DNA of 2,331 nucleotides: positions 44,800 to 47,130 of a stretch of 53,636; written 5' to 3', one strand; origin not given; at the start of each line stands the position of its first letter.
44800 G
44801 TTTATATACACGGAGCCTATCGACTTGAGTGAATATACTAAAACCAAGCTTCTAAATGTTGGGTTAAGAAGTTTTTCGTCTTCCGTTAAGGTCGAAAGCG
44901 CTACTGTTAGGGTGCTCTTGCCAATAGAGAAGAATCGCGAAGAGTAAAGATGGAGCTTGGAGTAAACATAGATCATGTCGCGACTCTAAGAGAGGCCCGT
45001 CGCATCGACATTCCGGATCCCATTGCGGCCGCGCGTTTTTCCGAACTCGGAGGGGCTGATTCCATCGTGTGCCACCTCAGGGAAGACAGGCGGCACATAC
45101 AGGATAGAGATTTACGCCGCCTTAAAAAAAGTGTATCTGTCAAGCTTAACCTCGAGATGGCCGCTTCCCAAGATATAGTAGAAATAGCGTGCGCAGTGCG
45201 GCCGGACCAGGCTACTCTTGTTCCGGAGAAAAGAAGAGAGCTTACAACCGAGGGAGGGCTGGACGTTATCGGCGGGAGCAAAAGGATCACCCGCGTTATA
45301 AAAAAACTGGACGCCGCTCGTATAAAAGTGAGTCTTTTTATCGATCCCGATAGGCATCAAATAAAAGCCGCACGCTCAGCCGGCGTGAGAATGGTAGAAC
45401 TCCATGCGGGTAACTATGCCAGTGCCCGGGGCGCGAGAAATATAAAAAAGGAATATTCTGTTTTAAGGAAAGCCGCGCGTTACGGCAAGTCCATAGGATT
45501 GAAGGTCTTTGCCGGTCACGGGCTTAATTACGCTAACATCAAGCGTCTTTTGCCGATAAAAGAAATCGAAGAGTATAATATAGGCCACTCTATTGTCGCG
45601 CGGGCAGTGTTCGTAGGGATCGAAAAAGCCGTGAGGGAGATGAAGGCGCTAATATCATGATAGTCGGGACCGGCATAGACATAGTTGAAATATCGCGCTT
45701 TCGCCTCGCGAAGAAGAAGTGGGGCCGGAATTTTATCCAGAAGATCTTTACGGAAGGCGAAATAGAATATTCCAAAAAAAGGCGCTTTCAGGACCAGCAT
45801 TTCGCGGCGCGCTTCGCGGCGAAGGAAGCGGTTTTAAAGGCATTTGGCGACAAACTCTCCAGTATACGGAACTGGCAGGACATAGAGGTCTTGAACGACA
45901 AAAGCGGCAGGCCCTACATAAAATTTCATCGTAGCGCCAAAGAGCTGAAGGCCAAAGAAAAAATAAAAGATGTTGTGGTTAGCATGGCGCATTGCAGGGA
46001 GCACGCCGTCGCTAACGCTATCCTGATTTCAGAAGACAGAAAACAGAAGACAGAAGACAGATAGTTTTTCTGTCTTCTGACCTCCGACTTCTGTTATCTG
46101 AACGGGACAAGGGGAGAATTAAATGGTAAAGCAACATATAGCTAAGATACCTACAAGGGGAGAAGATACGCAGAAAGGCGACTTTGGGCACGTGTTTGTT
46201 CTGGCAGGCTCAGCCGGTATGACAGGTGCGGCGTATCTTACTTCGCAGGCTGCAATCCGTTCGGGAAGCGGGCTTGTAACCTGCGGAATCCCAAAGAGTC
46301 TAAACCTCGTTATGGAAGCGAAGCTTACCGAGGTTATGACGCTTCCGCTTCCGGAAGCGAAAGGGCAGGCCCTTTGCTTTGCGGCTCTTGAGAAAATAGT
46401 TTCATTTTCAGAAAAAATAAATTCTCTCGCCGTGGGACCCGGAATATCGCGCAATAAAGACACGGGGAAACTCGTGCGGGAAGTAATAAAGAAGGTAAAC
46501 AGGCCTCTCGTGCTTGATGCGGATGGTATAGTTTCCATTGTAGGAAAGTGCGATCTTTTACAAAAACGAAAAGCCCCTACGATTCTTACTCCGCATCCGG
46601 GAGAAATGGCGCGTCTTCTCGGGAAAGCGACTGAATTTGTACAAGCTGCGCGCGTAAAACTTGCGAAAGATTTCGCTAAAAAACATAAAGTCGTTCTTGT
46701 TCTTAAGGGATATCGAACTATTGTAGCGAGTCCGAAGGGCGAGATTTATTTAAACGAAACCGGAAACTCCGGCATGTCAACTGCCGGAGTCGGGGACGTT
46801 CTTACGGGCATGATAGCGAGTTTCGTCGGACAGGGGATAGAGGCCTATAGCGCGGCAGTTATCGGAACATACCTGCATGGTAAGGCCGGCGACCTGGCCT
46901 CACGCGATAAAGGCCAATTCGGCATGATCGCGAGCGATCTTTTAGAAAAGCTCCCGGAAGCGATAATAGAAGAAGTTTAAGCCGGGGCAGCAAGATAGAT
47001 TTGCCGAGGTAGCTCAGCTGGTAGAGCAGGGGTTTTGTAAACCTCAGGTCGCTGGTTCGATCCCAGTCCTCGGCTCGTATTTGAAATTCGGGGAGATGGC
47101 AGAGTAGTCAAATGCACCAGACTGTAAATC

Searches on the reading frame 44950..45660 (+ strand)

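Call 7: search_protein_families(library=pfam, proteins=[window:44950-45660:+], max_evalue=0.1)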
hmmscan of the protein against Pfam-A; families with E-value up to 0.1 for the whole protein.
window:44950-45660:+ (236 aa): 2 families
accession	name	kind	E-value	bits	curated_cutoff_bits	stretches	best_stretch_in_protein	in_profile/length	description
PF03740.19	PdxJ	-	2.6e-96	321.7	24.5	1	2-235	1-234/234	Pyridoxal phosphate biosynthesis protein PdxJ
PF01261.30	AP_endonuc_2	-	0.039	14.1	31.1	1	135-186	71-122/249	Xylose isomerase-like TIM barrel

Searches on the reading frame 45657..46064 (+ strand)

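Call 7: search_protein_families(library=pfam, proteins=[window:45657-46064:+], max_evalue=0.1)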
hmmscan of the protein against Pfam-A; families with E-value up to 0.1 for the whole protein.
window:45657-46064:+ (135 aa): 2 families
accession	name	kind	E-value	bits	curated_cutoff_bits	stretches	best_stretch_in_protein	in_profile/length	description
PF01648.25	ACPS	-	2.4e-21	76.3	25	1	5-105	2-105/111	4'-phosphopantetheinyl transferase superfamily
PF22469.2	RavJ_Peptidase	-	0.032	14.2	26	1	70-132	53-114/202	RavJ, Peptidase domain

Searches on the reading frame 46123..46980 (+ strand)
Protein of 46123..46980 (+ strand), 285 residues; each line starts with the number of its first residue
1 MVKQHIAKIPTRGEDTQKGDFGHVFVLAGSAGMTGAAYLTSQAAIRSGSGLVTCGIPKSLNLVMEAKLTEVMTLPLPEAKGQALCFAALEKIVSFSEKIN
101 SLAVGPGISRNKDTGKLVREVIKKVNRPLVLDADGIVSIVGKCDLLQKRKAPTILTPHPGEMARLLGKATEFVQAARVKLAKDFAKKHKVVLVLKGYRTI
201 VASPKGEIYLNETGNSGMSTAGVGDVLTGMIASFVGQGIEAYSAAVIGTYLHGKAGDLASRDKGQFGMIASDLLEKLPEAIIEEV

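Call 7: search_protein_families(library=pfam, proteins=[window:46123-46980:+], max_evalue=0.1)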
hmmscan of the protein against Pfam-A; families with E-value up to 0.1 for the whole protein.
window:46123-46980:+ (285 aa): 2 families
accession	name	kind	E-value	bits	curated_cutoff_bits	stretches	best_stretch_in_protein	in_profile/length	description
PF01256.23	Carb_kinase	-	3.6e-59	200.6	27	1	24-278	1-241/242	NAD(P)H-hydrate dehydratase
PF02110.20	HK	-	7.1e-06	26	27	1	113-278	66-242/247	Hydroxyethylthiazole kinase family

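Call 30: find_related_loci(query=A2, collection=metagenome_contigs, flank=10000)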
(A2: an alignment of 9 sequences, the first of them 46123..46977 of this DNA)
Query A2 (285 aa) in metagenome_contigs; peptide patterns used: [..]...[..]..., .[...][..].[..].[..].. (x = any residue, [..] = any of these).
600 stretches matched a pattern (row limit reached: there are more); 599 encode a relative of the query (tblastn E <= 1e-3); the best 80 are kept; 80 distinct loci.
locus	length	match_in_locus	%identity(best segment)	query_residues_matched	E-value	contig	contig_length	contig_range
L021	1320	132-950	56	9-281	6e-108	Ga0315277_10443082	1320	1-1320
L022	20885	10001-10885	49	1-281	1e-91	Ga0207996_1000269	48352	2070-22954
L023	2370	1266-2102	52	7-281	1e-94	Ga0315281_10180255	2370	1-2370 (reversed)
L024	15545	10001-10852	53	6-281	1e-89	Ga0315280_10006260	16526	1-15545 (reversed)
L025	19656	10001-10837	50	4-283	1e-89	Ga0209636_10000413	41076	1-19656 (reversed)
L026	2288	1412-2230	51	9-281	2e-92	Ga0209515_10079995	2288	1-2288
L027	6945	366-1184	49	9-281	3e-88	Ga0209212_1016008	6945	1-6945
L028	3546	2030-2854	51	9-283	3e-87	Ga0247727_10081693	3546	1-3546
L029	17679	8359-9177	53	9-281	5e-86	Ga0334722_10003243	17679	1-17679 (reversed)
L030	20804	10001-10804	53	12-279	7e-86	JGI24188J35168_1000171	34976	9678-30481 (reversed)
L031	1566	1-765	51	25-279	3e-90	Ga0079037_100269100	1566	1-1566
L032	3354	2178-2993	51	9-281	3e-85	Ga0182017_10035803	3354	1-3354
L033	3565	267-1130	49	4-283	1e-84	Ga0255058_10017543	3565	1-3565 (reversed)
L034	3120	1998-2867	48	5-283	5e-85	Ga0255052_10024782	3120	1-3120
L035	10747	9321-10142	51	9-283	9e-84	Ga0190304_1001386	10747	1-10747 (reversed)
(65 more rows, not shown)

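Call 91: search_protein_families(library=pfam, proteins=[L022:12573-13316:+], max_evalue=0.01)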
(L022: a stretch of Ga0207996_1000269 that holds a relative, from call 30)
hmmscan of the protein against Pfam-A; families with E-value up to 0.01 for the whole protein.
L022:12573-13316:+ (248 aa): 0 families
